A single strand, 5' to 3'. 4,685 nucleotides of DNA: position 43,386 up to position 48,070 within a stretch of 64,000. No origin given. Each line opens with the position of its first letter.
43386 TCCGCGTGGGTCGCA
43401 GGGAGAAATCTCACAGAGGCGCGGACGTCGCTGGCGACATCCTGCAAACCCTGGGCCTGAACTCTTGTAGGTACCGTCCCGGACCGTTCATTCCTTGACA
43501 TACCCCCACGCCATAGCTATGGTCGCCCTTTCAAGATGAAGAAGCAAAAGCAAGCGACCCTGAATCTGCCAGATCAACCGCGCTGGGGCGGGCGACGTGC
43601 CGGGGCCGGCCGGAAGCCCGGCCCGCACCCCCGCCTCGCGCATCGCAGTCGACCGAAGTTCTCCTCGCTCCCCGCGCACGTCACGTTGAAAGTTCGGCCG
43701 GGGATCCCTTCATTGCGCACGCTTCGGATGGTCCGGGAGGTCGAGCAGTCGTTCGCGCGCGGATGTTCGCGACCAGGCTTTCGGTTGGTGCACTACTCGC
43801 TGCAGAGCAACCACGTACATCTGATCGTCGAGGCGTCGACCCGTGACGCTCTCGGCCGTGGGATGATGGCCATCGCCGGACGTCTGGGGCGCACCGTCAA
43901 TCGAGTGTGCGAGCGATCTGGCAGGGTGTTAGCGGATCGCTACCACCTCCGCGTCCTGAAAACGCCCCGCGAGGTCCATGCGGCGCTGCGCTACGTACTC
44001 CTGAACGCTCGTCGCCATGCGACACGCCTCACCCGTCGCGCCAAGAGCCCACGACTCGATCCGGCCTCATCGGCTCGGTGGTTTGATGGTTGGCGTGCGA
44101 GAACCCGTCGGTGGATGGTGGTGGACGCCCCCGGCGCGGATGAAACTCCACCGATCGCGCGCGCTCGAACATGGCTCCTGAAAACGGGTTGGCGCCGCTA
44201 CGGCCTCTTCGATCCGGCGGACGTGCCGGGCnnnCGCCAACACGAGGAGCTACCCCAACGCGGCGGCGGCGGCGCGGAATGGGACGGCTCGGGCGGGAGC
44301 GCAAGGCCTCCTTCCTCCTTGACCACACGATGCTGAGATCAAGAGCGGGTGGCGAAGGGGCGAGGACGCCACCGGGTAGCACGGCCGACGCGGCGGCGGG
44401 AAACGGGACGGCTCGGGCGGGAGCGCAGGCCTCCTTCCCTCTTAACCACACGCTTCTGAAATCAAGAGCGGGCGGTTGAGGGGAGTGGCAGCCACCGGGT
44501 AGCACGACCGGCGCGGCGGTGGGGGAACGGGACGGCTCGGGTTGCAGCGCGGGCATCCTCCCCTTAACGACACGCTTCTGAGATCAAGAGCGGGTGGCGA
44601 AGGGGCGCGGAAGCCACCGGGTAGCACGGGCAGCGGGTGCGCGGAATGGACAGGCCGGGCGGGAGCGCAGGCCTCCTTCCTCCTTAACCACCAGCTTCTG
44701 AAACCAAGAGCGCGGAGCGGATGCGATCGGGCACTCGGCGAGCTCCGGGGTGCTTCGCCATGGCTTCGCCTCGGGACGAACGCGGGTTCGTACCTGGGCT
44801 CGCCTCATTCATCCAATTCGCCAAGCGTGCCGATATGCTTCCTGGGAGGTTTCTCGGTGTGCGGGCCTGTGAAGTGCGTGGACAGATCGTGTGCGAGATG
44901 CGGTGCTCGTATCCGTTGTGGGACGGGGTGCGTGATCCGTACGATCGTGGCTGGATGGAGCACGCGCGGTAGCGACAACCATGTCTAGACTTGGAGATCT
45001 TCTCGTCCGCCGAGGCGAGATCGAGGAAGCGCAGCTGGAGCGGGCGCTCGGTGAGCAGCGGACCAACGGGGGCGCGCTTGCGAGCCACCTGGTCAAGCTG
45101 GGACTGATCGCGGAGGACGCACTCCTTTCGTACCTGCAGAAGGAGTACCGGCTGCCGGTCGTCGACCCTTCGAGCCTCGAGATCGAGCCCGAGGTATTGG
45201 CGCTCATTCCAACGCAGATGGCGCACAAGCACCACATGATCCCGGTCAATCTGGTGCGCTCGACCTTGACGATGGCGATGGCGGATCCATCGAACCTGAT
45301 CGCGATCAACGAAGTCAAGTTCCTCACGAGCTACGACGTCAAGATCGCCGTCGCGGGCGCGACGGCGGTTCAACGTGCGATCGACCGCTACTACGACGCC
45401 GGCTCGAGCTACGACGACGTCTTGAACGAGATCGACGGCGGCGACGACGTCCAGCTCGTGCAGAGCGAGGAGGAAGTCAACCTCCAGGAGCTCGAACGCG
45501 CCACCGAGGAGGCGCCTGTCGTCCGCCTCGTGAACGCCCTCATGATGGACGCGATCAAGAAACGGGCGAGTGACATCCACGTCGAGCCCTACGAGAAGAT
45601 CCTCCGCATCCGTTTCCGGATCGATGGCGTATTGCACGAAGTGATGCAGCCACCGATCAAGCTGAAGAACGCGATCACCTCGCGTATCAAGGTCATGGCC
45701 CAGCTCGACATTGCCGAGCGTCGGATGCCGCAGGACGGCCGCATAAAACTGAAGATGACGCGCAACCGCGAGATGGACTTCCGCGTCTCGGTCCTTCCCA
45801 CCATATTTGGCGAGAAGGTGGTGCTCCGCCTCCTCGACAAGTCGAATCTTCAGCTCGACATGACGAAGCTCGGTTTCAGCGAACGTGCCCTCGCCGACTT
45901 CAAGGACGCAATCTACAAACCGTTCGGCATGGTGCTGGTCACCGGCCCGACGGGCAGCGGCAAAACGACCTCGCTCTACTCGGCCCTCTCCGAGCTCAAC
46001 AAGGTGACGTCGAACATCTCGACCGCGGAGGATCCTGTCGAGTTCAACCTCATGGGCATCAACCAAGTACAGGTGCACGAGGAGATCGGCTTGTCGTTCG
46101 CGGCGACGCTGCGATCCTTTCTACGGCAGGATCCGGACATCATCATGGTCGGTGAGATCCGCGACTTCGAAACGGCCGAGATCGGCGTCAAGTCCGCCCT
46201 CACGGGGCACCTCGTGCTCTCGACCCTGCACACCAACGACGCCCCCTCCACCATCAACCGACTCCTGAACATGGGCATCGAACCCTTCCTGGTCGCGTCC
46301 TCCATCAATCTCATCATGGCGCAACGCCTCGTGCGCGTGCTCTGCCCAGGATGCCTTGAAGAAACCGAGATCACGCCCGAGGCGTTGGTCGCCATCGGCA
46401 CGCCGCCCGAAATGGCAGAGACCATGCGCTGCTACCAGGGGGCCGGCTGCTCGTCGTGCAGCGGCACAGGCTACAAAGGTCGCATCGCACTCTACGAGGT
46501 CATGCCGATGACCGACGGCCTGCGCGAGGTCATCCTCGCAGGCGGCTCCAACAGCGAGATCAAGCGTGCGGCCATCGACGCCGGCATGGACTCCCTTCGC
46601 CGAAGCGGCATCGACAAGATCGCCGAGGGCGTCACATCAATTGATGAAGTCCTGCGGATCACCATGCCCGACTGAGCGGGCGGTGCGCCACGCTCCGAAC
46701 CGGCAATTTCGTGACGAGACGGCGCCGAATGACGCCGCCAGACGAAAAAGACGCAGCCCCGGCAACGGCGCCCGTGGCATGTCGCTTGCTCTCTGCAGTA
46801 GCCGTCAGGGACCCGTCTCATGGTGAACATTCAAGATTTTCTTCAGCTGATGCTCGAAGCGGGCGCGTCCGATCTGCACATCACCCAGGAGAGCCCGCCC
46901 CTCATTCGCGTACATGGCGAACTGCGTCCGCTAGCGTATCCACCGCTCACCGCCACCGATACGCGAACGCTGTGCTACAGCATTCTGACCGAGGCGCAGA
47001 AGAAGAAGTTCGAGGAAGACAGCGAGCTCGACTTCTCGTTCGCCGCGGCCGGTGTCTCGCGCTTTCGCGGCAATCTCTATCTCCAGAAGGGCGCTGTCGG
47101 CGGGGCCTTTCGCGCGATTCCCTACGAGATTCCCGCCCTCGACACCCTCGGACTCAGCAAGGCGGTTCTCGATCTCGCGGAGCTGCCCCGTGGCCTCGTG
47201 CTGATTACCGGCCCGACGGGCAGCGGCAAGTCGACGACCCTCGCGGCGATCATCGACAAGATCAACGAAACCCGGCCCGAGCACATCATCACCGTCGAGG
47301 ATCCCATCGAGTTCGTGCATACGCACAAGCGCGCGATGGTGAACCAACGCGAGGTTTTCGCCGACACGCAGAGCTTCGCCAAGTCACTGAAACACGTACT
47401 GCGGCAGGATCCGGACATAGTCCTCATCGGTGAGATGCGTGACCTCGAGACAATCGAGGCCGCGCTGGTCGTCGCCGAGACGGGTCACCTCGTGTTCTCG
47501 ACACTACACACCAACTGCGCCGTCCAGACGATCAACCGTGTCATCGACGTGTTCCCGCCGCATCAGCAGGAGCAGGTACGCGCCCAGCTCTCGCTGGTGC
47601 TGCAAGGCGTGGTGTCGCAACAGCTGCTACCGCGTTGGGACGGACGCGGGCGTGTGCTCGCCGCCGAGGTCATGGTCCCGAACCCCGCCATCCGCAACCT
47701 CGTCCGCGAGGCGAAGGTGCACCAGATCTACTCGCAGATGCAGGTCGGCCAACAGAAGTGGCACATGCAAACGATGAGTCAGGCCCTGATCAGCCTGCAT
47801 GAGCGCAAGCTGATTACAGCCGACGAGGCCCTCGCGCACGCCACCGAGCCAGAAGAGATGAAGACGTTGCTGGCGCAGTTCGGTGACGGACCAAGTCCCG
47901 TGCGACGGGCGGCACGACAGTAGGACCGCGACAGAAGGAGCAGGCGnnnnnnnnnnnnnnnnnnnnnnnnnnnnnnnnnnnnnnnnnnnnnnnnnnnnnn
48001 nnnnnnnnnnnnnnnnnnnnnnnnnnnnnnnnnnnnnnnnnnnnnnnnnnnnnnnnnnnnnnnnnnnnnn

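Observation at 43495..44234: RAYT (IS200-like HUH tyrosine transposase) with its own promoter overlapping a 12-bp palindrome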

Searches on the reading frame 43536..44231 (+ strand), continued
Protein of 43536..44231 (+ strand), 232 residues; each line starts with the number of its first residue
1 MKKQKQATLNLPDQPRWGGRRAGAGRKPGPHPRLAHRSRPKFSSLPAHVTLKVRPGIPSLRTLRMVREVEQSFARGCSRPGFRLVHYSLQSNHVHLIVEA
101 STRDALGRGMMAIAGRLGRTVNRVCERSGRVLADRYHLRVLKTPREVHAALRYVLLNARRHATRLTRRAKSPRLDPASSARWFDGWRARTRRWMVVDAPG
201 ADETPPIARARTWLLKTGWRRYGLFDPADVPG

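Call 80: find_encoding_contigs(protein=P0078, flank=1500, max_places=1)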
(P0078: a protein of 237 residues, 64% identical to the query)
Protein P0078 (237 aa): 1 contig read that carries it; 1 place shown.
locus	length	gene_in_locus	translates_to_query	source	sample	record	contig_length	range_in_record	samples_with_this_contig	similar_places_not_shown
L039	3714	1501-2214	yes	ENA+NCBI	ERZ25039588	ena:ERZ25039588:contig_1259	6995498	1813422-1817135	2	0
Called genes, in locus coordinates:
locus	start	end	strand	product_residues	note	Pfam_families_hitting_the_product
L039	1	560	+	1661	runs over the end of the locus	-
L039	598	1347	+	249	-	PF00149:Metallophos, PF12850:Metallophos_2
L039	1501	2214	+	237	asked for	-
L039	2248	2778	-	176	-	PF00027:cNMP_binding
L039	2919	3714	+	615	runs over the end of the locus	PF04960:Glutaminase, PF01740:STAS, PF00027:cNMP_binding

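Call 81: find_encoding_contigs(protein=P0114, flank=1500, max_places=1)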
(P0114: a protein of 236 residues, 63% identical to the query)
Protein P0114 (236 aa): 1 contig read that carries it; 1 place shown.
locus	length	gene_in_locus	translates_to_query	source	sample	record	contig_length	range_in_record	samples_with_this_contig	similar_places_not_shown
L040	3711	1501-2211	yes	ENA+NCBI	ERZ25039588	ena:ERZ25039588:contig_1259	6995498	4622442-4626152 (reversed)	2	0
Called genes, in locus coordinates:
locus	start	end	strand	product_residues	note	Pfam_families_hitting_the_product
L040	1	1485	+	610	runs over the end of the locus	PF00072:Response_reg, PF00512:HisKA, PF02518:HATPase_c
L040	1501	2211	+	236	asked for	-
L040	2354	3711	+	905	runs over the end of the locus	PF22422:MGH1-like_GH, PF03200:Glyco_hydro_63, PF22422:MGH1-like_GH (weak)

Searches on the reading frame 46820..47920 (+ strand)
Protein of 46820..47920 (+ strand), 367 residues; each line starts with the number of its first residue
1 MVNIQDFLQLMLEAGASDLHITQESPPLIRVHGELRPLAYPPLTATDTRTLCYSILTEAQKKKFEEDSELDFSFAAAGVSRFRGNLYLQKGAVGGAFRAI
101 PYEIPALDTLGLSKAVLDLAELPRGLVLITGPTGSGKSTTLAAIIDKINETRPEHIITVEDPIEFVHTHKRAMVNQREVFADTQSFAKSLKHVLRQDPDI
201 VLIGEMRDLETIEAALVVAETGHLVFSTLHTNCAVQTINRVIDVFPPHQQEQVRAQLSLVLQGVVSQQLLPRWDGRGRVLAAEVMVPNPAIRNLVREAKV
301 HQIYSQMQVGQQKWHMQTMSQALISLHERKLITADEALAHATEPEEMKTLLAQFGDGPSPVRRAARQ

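Call 78: find_homologous_proteins(query=window:46820-47920:+, max_evalue=1e-100)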
Query window:46820-47920:+ (367 aa): 7755 proteins with E <= 1e-100 among 8000 candidates; the best 120 are listed.
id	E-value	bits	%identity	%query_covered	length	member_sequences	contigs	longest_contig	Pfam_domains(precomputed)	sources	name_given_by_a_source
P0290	2.6e-235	798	99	100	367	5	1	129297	PF00437.27,PF13401.13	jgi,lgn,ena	-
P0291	2.7e-214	729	90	100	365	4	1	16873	PF00437.27,PF13191.13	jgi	jgi:twitching motility protein PilT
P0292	2.4e-213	726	92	96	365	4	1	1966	PF00437.27,PF25199.2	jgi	-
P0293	6.3e-203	691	86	100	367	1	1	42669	PF00437.27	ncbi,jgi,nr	ncbi:MAG: type IV pilus twitching motility protein PilT [Deltaproteobacteria bacterium]|nr:type IV p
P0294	1.1e-202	691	86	100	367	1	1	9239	PF00437.27,PF13401.13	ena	-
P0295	1.1e-202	691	86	100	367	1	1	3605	PF00437.27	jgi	jgi:twitching motility protein PilT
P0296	2.4e-201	686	84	100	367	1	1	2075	PF00437.27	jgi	jgi:twitching motility protein PilT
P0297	4.2e-201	685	87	96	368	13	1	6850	PF00437.27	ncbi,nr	ncbi:MAG: twitching motility protein [Deltaproteobacteria bacterium]|nr:twitching motility protein [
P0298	1.2e-200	684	85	100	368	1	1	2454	PF00437.27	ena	-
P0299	1.6e-199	680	87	96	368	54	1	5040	PF00437.27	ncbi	-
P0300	4.6e-198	675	84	99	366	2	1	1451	PF00437.27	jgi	jgi:twitching motility protein PilT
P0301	2.6e-197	673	86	96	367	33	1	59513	PF00437.27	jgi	jgi:twitching motility protein PilT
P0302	5.9e-197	672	81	100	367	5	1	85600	PF00437.27,PF13401.13,PF13191.13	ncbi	ncbi:MAG TPA: type IV pilus twitching motility protein PilT [Candidatus Binatia bacterium]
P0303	6.0e-197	672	84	96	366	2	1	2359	PF00437.27,PF25199.2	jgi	jgi:twitching motility protein PilT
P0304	1.6e-196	670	84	96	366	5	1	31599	PF00437.27,PF13191.13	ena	-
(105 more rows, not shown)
